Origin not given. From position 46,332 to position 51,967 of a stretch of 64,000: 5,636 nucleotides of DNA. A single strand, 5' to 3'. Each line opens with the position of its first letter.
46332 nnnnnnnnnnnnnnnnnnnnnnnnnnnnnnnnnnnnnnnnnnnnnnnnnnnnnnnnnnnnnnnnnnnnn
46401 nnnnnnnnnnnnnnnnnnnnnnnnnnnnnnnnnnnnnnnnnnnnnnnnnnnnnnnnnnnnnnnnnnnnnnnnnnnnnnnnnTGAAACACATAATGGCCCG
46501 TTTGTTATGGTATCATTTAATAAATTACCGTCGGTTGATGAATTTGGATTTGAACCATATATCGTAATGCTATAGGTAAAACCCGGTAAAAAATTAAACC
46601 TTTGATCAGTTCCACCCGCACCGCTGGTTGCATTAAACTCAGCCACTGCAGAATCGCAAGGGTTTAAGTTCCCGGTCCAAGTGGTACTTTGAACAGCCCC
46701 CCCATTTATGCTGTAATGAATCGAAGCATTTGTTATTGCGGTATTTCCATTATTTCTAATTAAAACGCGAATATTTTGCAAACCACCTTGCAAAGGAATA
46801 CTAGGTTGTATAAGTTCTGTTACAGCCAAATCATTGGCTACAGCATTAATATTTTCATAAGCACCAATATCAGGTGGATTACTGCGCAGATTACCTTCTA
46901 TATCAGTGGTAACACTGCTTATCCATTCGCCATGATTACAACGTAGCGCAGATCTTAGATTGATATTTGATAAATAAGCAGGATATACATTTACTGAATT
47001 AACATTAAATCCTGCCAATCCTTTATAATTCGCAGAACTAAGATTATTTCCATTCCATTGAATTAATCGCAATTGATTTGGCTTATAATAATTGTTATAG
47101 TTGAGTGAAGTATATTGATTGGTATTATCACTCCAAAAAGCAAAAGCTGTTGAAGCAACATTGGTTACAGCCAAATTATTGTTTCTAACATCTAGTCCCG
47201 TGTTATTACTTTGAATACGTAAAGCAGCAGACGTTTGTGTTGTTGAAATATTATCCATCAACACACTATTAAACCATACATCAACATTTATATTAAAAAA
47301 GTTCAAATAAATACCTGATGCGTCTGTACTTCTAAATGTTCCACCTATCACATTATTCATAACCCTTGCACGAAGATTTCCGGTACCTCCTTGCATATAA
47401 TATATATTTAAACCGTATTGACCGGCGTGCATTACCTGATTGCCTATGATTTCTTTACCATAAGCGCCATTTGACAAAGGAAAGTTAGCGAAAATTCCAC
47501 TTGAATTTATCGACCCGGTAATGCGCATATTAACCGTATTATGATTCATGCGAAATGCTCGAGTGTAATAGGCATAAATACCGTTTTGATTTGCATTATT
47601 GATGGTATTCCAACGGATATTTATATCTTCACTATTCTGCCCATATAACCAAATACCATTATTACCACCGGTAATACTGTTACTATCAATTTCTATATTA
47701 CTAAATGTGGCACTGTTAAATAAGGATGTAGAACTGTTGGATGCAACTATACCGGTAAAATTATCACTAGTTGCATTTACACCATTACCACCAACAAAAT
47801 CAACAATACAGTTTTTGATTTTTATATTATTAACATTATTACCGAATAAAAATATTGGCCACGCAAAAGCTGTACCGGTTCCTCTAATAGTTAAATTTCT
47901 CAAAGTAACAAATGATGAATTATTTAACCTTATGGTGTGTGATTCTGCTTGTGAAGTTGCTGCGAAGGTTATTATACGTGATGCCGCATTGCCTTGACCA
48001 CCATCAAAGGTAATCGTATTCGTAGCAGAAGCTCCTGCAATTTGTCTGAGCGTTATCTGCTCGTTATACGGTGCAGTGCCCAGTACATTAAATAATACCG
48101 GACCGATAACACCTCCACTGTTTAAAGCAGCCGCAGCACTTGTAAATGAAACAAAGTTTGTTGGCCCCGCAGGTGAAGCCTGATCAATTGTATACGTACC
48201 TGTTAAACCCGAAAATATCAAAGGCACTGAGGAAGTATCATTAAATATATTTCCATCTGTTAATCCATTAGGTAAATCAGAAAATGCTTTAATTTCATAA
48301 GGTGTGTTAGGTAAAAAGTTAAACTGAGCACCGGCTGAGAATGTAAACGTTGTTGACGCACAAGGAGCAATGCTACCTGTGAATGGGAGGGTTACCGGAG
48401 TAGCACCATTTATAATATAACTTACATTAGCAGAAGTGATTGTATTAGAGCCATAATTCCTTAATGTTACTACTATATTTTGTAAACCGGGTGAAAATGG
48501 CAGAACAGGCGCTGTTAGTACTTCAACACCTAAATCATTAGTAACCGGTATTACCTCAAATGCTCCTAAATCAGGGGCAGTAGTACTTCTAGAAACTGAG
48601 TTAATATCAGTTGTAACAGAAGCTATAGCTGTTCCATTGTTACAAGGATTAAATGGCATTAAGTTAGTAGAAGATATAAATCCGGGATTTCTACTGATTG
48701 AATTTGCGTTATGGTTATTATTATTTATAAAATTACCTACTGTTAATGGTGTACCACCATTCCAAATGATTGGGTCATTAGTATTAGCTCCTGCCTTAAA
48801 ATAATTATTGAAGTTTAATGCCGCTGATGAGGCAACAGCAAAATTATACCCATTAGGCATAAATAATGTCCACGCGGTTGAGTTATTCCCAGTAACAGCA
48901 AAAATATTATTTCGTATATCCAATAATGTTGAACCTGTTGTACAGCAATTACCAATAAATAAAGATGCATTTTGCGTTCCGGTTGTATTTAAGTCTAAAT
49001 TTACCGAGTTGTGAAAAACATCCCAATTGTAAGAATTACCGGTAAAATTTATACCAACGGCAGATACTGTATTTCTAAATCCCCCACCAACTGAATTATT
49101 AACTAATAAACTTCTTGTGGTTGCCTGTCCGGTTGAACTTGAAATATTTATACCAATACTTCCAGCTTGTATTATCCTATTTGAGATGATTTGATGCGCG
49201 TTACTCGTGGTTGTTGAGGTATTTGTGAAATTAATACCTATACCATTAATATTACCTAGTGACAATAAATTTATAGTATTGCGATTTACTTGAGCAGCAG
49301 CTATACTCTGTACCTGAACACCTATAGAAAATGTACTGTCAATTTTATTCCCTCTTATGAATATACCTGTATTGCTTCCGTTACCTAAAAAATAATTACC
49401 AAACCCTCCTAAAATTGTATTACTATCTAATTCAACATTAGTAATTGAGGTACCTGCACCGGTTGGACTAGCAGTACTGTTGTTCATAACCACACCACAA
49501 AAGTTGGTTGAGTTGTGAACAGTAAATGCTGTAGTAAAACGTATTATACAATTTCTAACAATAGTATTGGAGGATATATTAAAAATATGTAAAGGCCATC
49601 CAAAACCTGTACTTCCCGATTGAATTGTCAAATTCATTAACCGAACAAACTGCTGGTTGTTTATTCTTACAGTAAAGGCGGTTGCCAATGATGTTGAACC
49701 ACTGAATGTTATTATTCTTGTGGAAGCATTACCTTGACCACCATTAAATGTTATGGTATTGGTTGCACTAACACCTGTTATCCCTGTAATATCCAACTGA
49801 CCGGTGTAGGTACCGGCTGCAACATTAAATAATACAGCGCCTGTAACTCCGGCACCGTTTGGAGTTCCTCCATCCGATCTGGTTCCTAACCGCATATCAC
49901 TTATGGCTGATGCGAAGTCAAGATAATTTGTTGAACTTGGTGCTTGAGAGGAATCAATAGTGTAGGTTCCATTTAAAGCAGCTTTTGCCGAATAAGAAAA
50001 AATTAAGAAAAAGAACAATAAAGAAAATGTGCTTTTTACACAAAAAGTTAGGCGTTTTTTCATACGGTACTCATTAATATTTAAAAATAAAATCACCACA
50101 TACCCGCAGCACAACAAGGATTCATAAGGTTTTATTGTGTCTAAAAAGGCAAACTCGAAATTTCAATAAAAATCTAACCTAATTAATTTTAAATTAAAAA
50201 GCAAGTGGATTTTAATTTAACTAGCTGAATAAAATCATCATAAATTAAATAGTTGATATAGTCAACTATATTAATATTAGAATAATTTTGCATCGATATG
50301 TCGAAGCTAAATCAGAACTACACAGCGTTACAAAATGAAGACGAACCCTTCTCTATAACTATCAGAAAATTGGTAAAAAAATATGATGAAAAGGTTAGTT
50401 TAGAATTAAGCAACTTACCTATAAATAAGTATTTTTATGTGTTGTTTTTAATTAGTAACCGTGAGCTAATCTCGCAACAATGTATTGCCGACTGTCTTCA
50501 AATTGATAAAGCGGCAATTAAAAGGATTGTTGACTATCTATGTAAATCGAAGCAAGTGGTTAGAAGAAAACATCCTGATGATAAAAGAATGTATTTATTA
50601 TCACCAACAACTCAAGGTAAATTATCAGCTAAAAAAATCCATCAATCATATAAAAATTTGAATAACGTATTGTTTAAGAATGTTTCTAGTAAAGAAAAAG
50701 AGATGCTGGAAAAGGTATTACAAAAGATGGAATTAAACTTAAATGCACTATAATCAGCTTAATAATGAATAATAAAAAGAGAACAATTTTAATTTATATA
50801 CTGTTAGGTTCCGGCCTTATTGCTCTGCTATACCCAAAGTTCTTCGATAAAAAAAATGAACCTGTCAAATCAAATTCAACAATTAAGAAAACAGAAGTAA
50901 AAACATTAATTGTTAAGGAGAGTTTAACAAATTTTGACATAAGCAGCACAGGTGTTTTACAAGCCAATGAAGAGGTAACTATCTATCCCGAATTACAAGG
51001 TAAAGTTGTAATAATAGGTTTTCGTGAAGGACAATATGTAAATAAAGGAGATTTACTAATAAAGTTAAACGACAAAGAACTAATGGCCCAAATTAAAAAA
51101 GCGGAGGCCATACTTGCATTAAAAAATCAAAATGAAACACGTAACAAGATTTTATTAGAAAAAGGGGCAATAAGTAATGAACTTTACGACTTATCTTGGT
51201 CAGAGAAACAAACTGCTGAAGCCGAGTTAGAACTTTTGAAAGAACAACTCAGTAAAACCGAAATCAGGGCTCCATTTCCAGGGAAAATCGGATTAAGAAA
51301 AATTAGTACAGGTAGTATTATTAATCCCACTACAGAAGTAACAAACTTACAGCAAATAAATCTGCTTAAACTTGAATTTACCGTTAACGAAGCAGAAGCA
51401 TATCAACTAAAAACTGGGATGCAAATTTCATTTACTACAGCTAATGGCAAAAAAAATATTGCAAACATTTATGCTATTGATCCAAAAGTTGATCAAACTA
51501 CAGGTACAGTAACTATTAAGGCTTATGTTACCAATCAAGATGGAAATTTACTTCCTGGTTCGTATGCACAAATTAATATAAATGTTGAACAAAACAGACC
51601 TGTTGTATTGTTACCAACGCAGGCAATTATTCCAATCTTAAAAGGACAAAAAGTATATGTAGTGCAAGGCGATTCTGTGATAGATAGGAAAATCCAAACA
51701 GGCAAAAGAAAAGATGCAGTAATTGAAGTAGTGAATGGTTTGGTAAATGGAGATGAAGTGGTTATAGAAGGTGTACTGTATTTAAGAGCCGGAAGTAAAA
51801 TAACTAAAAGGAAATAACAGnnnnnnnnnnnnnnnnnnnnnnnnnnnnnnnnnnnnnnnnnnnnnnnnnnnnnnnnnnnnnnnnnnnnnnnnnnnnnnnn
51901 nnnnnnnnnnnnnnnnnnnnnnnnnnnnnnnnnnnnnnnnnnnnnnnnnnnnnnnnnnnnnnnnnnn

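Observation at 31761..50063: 6,100-aa T9SS filament candidate: 9 beta-helix/CARDB units on a 9-Ig stalk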

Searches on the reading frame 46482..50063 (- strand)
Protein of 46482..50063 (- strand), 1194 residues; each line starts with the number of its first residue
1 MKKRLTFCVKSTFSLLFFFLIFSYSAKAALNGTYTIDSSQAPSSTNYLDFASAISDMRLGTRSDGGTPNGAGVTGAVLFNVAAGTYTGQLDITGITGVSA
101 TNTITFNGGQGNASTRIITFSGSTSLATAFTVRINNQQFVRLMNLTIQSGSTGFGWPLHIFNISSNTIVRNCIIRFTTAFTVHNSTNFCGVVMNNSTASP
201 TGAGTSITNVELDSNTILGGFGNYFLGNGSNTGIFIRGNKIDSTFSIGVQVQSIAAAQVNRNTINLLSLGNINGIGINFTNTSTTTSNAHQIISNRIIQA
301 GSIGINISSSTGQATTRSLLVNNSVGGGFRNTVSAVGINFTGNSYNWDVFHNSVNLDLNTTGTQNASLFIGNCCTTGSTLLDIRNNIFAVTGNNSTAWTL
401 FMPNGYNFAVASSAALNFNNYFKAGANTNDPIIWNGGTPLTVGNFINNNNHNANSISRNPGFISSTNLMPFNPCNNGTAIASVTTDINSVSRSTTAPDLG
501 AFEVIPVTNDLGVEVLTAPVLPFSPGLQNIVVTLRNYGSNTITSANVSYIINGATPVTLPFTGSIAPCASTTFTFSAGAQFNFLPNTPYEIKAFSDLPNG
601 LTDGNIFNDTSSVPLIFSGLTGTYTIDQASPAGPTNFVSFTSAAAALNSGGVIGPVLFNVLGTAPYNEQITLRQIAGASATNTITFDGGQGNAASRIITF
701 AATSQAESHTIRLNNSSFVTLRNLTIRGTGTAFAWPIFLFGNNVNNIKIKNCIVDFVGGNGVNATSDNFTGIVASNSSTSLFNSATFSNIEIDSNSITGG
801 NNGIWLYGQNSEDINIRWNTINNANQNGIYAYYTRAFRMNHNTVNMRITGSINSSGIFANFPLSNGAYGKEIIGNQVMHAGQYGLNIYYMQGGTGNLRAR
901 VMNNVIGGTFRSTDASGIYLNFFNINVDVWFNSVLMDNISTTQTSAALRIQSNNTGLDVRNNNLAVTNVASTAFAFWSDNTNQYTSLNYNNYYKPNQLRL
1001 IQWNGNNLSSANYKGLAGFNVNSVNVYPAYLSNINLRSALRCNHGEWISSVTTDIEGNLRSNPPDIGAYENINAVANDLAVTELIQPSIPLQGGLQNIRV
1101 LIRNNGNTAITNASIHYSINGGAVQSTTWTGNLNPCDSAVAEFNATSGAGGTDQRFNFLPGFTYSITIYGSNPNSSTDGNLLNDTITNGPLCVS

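Call 7: search_protein_families(library=pfam, proteins=[window:46482-50063:-], max_evalue=0.01)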
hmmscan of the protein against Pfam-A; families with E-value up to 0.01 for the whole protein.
window:46482-50063:- (1194 aa): 1 family
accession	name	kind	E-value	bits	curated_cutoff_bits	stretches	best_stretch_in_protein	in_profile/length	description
PF07705.17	CARDB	-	1.3e-06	28.9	22.7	1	1077-1148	2-72/101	CARDB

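Call 8: search_protein_families(library=ncbifam, proteins=[window:46482-50063:-], max_evalue=0.01)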
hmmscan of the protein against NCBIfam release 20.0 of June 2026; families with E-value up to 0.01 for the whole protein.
window:46482-50063:- (1194 aa): 1 family
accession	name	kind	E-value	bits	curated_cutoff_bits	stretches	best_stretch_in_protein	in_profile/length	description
NF041518.1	choice_anch_Q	domain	2.3e-07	31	25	0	459-504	10-57/58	choice-of-anchor Q domain-containing protein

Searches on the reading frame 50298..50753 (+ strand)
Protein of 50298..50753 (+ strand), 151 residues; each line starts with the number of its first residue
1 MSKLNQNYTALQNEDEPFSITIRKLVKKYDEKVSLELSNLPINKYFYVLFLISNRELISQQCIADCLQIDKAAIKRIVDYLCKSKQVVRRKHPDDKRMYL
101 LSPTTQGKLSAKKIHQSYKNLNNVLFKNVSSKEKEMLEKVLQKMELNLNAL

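Call 13: search_protein_families(library=pfam, proteins=[window:50298-50753:+], max_evalue=0.001)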
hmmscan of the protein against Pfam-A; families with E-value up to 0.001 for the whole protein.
window:50298-50753:+ (151 aa): 2 families
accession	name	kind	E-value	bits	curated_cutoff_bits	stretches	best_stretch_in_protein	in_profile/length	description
PF12802.13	MarR_2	-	3.4e-08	34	27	1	45-97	7-60/61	MarR family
PF01047.28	MarR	-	1.2e-07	32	24.6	1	46-97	6-57/59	MarR family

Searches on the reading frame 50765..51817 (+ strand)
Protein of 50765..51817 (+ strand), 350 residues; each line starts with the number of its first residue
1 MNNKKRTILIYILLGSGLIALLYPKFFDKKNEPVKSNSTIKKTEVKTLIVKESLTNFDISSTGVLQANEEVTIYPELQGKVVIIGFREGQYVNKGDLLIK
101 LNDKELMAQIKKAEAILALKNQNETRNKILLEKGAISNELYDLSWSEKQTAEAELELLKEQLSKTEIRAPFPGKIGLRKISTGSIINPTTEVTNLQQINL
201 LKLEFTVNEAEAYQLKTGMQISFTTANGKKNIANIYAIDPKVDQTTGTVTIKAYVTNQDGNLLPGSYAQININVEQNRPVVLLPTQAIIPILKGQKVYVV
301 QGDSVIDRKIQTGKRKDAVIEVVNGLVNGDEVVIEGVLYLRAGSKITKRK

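Call 13: search_protein_families(library=pfam, proteins=[window:50765-51817:+], max_evalue=0.001)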
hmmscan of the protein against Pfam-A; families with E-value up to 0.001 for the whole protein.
window:50765-51817:+ (350 aa): 2 families
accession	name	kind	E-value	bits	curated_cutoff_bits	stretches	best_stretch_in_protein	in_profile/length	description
PF16576.10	HlyD_D23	-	2.8e-21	76.2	30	1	59-268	6-214/214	Barrel-sandwich domain of CusB or HlyD membrane-fusion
PF13437.12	HlyD_3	-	4.1e-14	53.6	22.2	1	167-265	2-106/106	HlyD family secretion protein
